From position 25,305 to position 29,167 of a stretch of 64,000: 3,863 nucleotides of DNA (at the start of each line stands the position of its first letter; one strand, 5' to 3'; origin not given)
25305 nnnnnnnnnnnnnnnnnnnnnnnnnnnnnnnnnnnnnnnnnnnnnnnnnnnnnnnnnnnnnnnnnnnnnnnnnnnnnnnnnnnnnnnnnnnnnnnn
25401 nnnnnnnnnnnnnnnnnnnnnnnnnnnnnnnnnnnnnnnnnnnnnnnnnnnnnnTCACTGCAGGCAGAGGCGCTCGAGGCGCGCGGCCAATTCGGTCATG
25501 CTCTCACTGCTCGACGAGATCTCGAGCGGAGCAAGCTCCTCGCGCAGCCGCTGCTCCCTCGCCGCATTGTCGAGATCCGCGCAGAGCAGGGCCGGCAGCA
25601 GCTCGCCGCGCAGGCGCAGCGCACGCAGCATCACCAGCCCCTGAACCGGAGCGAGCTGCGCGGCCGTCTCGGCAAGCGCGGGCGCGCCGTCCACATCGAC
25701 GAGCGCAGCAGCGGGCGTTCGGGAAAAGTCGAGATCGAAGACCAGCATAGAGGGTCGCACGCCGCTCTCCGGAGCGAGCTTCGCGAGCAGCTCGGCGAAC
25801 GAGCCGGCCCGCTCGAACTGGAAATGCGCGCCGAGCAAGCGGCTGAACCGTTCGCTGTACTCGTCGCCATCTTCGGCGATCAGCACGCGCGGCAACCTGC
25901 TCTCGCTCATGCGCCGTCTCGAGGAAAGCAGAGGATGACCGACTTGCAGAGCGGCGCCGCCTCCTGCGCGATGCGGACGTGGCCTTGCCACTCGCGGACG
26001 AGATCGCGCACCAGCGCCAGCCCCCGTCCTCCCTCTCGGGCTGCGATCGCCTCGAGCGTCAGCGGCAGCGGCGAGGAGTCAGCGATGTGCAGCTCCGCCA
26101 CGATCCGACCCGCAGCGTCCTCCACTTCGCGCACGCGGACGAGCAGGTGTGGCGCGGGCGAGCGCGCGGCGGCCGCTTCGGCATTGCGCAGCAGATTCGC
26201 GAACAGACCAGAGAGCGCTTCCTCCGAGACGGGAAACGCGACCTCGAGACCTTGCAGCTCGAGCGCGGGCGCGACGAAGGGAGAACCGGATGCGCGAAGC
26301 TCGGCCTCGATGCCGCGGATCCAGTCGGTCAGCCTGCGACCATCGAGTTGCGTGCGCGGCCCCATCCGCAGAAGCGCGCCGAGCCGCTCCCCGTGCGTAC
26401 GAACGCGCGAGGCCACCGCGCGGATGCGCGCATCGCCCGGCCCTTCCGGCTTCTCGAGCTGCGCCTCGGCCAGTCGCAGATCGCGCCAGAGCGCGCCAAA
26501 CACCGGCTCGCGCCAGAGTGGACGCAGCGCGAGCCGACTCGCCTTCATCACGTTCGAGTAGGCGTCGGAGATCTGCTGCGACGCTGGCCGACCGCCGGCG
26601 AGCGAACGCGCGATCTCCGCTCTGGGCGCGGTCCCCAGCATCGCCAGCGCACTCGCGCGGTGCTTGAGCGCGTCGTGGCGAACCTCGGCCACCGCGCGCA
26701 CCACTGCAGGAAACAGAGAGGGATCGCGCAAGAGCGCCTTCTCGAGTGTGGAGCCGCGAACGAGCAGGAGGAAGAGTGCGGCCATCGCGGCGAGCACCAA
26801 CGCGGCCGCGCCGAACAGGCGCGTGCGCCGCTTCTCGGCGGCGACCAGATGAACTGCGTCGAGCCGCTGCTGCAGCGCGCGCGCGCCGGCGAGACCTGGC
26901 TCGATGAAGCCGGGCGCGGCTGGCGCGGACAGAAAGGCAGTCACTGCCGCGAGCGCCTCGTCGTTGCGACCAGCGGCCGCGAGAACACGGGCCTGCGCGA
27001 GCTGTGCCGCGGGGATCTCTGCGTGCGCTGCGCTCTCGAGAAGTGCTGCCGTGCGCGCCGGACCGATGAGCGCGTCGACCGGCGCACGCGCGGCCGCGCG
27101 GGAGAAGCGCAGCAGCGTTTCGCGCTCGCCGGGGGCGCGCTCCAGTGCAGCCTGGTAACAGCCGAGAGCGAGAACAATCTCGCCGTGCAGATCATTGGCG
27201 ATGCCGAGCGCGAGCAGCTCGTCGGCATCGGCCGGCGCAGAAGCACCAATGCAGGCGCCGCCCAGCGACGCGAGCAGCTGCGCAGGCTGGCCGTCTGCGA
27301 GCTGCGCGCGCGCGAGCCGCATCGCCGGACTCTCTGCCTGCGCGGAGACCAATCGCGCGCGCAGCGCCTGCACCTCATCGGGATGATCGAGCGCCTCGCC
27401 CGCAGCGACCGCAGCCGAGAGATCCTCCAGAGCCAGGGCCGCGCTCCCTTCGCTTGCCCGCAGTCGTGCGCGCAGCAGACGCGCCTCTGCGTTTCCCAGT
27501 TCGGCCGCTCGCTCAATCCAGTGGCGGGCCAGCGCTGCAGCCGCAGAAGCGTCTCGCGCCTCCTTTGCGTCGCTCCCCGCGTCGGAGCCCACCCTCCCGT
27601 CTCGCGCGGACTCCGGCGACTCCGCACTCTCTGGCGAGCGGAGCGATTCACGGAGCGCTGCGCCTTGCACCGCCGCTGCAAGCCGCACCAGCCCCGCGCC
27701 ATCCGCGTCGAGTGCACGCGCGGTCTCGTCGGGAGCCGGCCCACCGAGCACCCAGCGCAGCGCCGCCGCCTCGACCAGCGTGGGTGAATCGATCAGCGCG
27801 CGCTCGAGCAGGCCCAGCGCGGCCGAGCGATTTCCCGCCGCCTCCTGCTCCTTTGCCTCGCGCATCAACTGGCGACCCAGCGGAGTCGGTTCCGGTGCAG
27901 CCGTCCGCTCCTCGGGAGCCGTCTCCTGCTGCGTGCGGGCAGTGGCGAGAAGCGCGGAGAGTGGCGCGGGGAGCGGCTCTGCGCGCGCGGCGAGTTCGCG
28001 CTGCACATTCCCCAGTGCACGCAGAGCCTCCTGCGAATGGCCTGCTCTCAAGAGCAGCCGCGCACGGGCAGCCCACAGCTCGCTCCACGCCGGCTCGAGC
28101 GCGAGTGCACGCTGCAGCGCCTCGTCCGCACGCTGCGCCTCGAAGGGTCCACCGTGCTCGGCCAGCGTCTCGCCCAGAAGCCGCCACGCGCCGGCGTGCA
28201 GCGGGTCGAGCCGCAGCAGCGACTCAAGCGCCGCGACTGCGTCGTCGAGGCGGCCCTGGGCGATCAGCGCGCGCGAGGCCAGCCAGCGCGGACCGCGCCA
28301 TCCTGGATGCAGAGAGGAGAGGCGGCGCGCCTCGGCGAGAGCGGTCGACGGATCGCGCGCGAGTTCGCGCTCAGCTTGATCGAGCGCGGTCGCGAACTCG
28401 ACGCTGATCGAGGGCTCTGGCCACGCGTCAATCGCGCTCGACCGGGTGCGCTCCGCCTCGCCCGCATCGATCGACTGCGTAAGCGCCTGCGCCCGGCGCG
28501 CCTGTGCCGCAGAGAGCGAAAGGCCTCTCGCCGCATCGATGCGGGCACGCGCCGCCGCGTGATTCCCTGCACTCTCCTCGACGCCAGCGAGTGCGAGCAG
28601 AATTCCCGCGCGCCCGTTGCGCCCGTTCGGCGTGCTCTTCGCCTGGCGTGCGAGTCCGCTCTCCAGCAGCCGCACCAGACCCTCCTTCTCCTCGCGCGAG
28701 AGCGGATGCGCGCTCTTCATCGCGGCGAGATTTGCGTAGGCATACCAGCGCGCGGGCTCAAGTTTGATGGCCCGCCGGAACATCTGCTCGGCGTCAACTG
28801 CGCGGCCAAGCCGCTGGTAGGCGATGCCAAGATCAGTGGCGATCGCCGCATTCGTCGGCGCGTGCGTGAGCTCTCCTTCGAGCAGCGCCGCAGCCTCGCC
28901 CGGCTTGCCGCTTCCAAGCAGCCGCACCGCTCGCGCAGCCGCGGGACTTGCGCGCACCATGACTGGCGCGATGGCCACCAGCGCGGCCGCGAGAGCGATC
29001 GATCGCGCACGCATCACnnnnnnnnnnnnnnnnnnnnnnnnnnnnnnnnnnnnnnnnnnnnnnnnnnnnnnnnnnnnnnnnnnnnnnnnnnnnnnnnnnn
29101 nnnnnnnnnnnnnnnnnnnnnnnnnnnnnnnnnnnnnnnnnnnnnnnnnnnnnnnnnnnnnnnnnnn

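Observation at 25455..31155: Overlapping four-gene regulatory operon: hypothetical protein, sigma-54 activator with a C-x5-C-x2-C-x6-C-x3-C insert in its receiver-like domain, TPR kinase with atypical H-box, stand-alone receiver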

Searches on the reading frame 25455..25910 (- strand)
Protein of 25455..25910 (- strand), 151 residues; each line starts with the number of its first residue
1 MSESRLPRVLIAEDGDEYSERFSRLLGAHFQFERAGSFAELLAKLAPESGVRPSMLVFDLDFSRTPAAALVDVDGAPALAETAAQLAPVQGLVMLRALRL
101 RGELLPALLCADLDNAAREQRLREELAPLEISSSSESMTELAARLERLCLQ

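Call 3: search_protein_families(library=pfam, proteins=[window:25455-25910:-], max_evalue=0.1)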
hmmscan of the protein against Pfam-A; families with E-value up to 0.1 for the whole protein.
window:25455-25910:- (151 aa): 0 families

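Call 4: search_protein_families(library=ncbifam, proteins=[window:25455-25910:-], max_evalue=0.1)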
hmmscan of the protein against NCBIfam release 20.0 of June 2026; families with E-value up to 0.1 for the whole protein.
window:25455-25910:- (151 aa): 0 families

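Call 69: search_solved_structures(query=A3, max_evalue=10, show_alignments=2)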
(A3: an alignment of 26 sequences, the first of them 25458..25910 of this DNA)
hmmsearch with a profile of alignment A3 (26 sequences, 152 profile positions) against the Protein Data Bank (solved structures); distinct sequences matched with E-value up to 10: 9.
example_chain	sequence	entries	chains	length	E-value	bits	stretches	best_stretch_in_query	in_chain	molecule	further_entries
8swl_A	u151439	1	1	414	0.0079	19.3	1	4-54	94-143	Cytochrome P450 105Q4 Cyp105Q4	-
9ji3_J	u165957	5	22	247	0.02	17.9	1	89-147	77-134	DNA-binding response regulator | Possible two component system response transcriptional positive regulator PhoP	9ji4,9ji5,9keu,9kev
3r0j_A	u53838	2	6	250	0.022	17.8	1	89-147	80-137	POSSIBLE TWO COMPONENT SYSTEM RESPONSE TRANSCRIPTIONAL POSITIVE REGULATOR PHOP | Response regulator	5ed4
6ont_A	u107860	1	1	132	0.16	15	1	90-118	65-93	Two-component response regulator 1452 receiver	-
3grc_A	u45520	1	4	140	0.17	14.9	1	1-58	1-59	Sensor protein, Kinase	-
3nnn_A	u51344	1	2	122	0.34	13.9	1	90-117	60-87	DNA BINDING RESPONSE REGULATOR D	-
7kfl_A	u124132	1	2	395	0.53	13.3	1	60-111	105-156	Myosin-17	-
3mmz_A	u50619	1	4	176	1.1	12.3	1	47-82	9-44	putative HAD family hydrolase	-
9ket_J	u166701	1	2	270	1.1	12.2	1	89-147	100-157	Possible two component system response transcriptional positive regulator PhoP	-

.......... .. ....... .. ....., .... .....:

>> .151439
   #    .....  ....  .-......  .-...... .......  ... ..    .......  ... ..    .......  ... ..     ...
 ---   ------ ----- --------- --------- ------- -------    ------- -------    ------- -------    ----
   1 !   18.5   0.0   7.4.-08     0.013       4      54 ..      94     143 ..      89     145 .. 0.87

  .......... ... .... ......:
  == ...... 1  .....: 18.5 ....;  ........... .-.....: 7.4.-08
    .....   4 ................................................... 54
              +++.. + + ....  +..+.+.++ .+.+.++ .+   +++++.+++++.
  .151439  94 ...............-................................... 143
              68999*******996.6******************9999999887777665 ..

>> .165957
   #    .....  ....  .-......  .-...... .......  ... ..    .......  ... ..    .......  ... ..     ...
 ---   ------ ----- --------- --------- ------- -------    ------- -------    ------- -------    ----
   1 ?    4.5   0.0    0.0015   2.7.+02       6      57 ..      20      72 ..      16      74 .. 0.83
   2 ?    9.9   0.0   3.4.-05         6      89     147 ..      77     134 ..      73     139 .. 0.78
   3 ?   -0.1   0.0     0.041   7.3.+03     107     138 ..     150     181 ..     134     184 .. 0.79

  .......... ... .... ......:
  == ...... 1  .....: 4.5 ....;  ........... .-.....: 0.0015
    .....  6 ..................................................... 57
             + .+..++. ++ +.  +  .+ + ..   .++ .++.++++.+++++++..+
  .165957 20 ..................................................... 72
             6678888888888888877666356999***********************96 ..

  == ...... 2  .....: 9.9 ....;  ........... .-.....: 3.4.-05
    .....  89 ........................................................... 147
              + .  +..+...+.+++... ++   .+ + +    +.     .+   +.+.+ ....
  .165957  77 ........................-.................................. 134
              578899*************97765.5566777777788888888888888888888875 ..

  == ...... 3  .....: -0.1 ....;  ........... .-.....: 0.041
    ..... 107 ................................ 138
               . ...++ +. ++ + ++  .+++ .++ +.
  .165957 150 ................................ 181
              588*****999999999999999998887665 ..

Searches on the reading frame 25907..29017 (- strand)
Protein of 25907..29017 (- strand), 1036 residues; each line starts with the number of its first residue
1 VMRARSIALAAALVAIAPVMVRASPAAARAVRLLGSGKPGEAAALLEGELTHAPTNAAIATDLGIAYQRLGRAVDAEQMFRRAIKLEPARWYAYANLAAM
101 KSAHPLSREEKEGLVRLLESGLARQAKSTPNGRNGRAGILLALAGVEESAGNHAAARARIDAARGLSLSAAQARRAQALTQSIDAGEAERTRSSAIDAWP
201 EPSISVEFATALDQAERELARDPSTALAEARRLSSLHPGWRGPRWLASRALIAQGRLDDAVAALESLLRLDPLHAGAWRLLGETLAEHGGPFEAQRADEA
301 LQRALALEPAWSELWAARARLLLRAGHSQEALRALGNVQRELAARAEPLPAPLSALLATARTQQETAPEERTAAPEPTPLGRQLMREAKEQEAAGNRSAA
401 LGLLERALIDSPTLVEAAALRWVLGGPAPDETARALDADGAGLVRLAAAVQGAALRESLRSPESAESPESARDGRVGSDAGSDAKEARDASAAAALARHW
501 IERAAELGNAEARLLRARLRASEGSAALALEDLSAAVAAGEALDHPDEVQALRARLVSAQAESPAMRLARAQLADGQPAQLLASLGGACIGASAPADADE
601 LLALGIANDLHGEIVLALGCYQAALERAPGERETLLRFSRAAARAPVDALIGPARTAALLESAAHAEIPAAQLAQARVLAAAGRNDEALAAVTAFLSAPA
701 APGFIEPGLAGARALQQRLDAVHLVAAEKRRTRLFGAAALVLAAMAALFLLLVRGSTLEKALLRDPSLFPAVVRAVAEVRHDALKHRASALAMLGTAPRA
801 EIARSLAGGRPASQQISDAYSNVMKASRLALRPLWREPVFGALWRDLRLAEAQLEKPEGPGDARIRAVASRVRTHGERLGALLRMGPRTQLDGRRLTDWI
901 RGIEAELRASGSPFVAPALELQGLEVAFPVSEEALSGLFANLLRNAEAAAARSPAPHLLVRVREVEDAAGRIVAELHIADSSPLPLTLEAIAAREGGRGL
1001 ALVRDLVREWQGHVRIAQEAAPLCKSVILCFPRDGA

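Call 3: search_protein_families(library=pfam, proteins=[window:25907-29017:-], max_evalue=0.1)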
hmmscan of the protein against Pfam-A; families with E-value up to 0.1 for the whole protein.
window:25907-29017:- (1036 aa): 14 families
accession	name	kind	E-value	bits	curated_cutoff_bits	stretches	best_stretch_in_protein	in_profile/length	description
PF13431.12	TPR_17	-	7e-11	42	24.4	1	301-332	2-33/34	Tetratricopeptide repeat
PF14559.12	TPR_19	-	1.7e-09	38.3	25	2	33-98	1-65/68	Tetratricopeptide repeat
PF07719.23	TPR_2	-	4.1e-09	36.3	27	2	62-88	6-32/34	Tetratricopeptide repeat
PF13432.12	TPR_16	-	1.5e-06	28.9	32.7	1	248-289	4-45/65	Tetratricopeptide repeat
PF13414.12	TPR_11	-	8e-06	25.9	26.8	1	250-289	3-42/42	TPR repeat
PF13428.12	TPR_14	-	5.5e-05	23.9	23.5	1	245-283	5-43/44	Tetratricopeptide repeat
PF00515.34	TPR_1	-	8e-05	22.7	27.8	1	62-88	6-32/34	Tetratricopeptide repeat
PF21020.4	Spectrin_4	-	0.0076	16.9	24.2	1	28-86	31-88/100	Spectrin-like repeat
PF23914.1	TPR_CcmH_CycH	-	0.0087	16.4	42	1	252-343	61-152/158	Cytochrome c-type biogenesis protein H TPR domain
PF13424.12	TPR_12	-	0.012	16.2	30.1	1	51-85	39-73/77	Tetratricopeptide repeat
PF13374.12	TPR_10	-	0.017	15.6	27.5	1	57-85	2-30/42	Tetratricopeptide repeat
PF22860.2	DUF7017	-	0.02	15.4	27.5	0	245-368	5-127/141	Domain of unknown function (DUF7017)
PF13371.12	TPR_9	-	0.038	14.4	35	1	251-290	5-44/73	Tetratricopeptide repeat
PF12569.14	NatA_aux_su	-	0.075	12.4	33.3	0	294-337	208-251/515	N-terminal acetyltransferase A, auxiliary subunit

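Call 4: search_protein_families(library=ncbifam, proteins=[window:25907-29017:-], max_evalue=0.1)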
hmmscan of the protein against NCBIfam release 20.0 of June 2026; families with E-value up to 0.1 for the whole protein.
window:25907-29017:- (1036 aa): 8 families
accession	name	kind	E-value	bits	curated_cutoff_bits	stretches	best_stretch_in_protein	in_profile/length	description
NF040959.1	MamA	equivalog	3.4e-11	43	200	2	29-100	111-182/204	magnetosome protein MamA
TIGR02917.1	PEP_TPR_lipo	equivalog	6.6e-10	37.5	312.2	2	220-413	580-768/899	XrtA/PEP-CTERM system TPR-repeat protein PrsT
TIGR02521.1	type_IV_pilW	equivalog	2.2e-06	27.4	154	1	30-90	38-98/234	type IV pilus biogenesis/stability protein PilW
NF052415.1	T3SS_chap_SctY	equivalog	0.00036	21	70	2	252-337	17-102/106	type III secretion apparatus assembly chaperone SctY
NF033762.1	social_mot_Tgl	equivalog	0.00068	19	225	0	254-338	44-126/252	social motility TPR repeat lipoprotein Tgl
NF033920.0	C39_PA2778_fam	equivalog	0.0013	18.2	150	1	7-103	140-236/255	PA2778 family cysteine peptidase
TIGR03939.1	PGA_TPR_OMP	equivalog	0.0015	16.8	366.65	2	37-100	409-472/800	poly-beta-1,6 N-acetyl-D-glucosamine export porin PgaA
TIGR02552.1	LcrH_SycD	equivalog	0.013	15.2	104.8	0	252-340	29-114/136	SycD/LcrH family type III secretion system chaperone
